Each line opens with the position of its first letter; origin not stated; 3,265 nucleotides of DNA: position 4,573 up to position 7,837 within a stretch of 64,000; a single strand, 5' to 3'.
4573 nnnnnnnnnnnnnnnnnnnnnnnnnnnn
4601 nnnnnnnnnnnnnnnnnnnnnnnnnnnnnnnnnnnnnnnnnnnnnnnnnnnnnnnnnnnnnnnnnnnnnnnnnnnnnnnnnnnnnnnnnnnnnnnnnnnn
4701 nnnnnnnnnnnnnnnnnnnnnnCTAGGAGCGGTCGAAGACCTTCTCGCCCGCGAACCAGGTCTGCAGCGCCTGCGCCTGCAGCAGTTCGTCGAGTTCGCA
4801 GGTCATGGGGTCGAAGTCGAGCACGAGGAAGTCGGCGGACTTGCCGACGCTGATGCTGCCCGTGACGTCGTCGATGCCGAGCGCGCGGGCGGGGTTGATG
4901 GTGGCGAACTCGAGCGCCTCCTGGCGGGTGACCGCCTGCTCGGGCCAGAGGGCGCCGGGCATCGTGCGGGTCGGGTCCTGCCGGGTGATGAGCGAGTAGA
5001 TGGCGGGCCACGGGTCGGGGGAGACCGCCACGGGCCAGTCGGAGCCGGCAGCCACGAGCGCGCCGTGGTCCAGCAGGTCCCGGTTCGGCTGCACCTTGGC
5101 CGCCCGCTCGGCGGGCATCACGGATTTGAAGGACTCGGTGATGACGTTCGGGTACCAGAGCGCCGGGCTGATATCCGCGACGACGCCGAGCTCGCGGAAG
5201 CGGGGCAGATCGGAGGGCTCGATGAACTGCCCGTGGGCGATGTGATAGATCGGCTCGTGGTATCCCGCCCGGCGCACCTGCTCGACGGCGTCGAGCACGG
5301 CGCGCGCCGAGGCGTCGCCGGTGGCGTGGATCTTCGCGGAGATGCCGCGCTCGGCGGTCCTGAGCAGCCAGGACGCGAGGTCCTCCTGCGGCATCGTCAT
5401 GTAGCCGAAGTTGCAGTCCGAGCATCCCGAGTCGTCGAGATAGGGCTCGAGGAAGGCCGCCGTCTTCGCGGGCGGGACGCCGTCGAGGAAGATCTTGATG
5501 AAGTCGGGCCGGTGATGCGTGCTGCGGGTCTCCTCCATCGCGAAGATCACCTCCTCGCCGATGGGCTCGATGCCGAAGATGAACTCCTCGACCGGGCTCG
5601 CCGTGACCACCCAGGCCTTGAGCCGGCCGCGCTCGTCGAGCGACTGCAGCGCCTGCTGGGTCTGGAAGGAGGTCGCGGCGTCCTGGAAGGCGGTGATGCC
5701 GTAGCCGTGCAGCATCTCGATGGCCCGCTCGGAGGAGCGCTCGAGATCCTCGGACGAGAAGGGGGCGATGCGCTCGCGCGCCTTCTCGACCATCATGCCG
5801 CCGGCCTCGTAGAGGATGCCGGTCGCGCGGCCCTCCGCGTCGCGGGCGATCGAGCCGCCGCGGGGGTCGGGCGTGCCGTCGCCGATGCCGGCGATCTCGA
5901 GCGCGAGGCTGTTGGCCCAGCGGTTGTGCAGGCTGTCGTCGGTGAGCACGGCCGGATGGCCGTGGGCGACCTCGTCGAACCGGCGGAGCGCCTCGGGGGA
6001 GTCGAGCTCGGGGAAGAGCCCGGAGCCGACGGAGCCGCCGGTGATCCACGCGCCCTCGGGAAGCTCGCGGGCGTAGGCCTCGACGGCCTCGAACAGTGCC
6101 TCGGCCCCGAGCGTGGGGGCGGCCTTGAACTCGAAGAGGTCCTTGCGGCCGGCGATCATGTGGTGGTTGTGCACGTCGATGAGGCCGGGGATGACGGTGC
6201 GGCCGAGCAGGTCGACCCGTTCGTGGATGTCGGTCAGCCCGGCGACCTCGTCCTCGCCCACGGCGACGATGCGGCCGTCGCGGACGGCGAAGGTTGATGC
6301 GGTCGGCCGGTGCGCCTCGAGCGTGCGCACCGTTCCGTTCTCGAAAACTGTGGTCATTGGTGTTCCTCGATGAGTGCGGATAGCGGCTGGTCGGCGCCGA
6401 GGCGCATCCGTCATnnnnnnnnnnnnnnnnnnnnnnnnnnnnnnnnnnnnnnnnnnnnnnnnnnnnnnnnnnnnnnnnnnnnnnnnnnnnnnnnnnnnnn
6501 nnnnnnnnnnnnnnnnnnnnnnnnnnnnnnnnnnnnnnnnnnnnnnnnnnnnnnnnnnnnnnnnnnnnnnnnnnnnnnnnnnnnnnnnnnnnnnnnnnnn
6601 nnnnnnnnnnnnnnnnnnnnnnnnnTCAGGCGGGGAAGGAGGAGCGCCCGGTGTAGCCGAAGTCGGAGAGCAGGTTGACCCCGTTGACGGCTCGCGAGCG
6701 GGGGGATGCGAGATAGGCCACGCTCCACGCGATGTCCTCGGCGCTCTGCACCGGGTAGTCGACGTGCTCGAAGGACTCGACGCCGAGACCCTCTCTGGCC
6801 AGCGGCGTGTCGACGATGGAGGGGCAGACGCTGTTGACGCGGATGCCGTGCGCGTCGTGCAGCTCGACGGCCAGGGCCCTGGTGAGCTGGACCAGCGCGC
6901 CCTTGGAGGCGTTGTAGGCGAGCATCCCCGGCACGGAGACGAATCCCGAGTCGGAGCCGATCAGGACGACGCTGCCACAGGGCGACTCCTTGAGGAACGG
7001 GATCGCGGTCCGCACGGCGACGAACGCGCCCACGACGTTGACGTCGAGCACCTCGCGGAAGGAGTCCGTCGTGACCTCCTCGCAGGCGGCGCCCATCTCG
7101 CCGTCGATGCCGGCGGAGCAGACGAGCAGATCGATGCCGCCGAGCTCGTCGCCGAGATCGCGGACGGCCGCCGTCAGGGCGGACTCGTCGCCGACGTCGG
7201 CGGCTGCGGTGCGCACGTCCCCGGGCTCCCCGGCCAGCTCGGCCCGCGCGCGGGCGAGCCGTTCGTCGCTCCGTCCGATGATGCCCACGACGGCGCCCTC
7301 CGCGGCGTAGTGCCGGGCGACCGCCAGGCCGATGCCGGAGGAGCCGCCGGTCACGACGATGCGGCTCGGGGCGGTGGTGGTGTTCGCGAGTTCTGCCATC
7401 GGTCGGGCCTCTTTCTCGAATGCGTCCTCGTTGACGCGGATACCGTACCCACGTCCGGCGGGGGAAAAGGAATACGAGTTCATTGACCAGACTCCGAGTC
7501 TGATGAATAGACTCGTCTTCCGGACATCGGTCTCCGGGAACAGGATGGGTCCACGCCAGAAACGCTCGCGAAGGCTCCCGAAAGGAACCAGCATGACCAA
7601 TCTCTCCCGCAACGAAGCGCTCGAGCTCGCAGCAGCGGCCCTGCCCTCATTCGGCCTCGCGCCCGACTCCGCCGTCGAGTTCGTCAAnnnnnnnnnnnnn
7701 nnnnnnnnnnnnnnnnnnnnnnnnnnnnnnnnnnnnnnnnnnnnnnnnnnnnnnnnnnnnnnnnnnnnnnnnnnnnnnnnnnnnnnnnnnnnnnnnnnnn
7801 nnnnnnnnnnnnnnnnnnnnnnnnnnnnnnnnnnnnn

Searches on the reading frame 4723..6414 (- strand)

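Call 50: search_protein_families(library=pfam, proteins=[window:4723-6414:-])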
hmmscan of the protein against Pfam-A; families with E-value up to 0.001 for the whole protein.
window:4723-6414:- (563 aa): 2 families
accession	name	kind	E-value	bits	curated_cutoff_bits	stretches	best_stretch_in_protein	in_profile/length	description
PF07969.17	Amidohydro_3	-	1.6e-92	311.9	29.7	1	67-560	3-472/472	Amidohydrolase family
PF01979.26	Amidohydro_1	-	1.2e-17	64.6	25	1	346-546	136-331/345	Amidohydrolase family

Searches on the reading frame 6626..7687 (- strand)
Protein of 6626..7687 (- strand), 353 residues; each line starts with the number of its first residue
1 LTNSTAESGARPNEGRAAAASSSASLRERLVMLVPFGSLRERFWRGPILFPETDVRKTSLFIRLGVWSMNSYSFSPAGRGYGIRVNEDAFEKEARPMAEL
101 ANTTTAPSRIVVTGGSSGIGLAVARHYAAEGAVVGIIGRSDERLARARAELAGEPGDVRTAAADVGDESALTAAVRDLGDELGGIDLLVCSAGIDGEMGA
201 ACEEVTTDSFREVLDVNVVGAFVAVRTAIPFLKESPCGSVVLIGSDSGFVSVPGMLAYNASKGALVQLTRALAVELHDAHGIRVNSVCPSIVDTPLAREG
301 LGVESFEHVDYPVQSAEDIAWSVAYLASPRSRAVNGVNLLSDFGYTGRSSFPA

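Call 50: search_protein_families(library=pfam, proteins=[window:6626-7687:-])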
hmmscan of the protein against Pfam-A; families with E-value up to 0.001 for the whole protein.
window:6626-7687:- (353 aa): 4 families
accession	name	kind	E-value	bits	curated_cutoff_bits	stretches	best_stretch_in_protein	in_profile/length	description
PF13561.12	adh_short_C2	-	6.1e-50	170.4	27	1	117-346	6-236/236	Enoyl-(Acyl carrier protein) reductase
PF00106.31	adh_short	-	1.4e-49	168.7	26.6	1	110-298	3-188/195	short chain dehydrogenase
PF23441.1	SDR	-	1.1e-13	51.7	27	1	101-302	6-204/258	SDR-like rossmann domain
PF08659.16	KR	-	3.6e-11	43.7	22.6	1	110-270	3-161/180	KR domain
